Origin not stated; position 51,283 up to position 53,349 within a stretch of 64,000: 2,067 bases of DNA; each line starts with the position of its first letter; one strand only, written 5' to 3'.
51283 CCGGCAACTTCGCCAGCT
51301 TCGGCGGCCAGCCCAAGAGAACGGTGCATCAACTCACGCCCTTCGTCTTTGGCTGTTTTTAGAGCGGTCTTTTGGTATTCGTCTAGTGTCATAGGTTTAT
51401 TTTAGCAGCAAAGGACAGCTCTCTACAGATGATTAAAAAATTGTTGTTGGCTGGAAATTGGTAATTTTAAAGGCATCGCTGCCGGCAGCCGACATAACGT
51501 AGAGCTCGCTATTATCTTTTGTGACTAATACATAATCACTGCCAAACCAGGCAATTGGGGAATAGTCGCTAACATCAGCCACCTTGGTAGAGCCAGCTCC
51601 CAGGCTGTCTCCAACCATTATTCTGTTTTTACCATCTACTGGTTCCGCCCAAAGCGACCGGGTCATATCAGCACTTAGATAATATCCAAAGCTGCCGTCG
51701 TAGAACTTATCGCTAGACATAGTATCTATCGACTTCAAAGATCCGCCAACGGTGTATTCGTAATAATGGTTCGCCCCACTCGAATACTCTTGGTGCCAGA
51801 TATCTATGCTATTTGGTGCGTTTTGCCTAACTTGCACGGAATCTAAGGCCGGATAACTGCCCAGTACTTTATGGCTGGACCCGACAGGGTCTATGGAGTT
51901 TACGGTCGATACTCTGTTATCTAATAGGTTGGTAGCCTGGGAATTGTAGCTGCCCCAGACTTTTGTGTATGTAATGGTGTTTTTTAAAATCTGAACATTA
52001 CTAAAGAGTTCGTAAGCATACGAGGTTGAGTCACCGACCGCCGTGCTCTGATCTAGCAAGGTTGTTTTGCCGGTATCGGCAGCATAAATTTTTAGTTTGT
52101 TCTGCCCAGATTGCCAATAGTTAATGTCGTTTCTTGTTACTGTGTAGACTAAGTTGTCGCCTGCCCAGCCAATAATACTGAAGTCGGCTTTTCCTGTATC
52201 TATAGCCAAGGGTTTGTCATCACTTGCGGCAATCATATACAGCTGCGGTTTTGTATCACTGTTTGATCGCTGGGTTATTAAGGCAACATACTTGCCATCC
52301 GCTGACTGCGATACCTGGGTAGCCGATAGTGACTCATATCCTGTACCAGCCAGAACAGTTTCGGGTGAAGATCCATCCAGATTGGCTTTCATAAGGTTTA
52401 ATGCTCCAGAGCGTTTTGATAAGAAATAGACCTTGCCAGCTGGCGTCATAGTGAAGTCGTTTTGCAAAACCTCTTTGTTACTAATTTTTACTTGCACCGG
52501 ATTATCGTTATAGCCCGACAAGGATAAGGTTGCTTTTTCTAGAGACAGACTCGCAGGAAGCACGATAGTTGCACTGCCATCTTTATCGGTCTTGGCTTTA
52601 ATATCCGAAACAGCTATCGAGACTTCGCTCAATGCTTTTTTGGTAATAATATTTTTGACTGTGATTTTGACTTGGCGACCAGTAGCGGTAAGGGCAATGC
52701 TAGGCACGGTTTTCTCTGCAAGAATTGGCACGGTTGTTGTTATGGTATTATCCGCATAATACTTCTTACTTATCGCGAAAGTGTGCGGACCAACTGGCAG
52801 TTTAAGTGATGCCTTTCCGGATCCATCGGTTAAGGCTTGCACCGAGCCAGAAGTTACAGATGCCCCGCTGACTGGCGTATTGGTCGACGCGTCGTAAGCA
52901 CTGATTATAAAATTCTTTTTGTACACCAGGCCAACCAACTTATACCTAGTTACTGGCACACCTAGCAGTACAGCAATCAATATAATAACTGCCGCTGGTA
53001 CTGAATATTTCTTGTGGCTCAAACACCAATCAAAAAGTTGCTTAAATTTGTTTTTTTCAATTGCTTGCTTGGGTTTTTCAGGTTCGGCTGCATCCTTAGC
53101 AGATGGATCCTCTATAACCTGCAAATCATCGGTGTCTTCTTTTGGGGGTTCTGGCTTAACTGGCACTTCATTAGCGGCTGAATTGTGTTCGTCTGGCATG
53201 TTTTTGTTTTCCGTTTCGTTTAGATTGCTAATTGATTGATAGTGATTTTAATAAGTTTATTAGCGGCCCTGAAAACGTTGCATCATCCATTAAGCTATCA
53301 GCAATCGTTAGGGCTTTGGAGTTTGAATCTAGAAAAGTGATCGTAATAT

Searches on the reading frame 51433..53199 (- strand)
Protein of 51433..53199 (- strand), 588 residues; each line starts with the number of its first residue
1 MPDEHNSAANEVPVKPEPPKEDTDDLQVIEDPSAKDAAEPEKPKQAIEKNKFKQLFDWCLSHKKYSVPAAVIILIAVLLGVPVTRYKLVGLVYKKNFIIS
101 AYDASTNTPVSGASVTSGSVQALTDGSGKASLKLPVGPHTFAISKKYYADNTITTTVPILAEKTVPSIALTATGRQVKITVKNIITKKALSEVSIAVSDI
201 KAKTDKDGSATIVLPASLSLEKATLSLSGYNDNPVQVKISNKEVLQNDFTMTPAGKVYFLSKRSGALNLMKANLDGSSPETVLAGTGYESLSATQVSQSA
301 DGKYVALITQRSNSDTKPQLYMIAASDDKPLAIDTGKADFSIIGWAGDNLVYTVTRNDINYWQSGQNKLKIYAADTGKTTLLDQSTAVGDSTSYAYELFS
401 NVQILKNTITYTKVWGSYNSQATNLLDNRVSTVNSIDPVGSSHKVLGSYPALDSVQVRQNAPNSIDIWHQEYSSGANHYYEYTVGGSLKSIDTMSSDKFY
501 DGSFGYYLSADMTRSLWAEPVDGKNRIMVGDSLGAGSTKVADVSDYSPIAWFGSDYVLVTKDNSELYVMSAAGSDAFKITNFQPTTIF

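Call 45: find_encoding_contigs(protein=window:51433-53199:-, flank=10000, max_places=1)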
Protein window:51433-53199:- (588 aa): 5 contigs read that carry it; 1 place shown.
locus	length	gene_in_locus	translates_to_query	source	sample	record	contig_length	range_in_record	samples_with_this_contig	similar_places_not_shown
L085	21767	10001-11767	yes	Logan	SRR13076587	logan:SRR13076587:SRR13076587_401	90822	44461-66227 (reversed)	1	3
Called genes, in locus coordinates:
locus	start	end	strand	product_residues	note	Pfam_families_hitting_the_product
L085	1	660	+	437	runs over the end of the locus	PF01336:tRNA_anti-codon, PF00152:tRNA-synt_2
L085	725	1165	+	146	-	-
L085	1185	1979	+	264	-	PF08538:DUF1749 (weak), PF01738:DLH (faint), PF02129:Peptidase_S15 (weak), PF12146:Hydrolase_4, PF00561:Abhydrolase_1 (weak), PF12697:Abhydrolase_6 (weak), PF00326:Peptidase_S9, PF12146:Hydrolase_4 (weak), +1 more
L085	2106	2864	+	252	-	PF06966:DUF1295, PF02544:Steroid_dh (weak), PF04191:PEMT (weak)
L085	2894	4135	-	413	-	-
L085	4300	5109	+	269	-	-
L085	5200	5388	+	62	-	-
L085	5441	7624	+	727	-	PF03176:MMPL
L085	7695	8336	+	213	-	PF00657:Lipase_GDSL, PF13472:Lipase_GDSL_2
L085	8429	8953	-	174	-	-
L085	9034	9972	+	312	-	-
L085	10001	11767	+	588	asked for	PF26549:Tricorn_N (faint)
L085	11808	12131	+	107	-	PF03819:MazG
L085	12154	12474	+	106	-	-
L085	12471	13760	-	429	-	PF01225:Mur_ligase, PF08245:Mur_ligase_M, PF02875:Mur_ligase_C (weak)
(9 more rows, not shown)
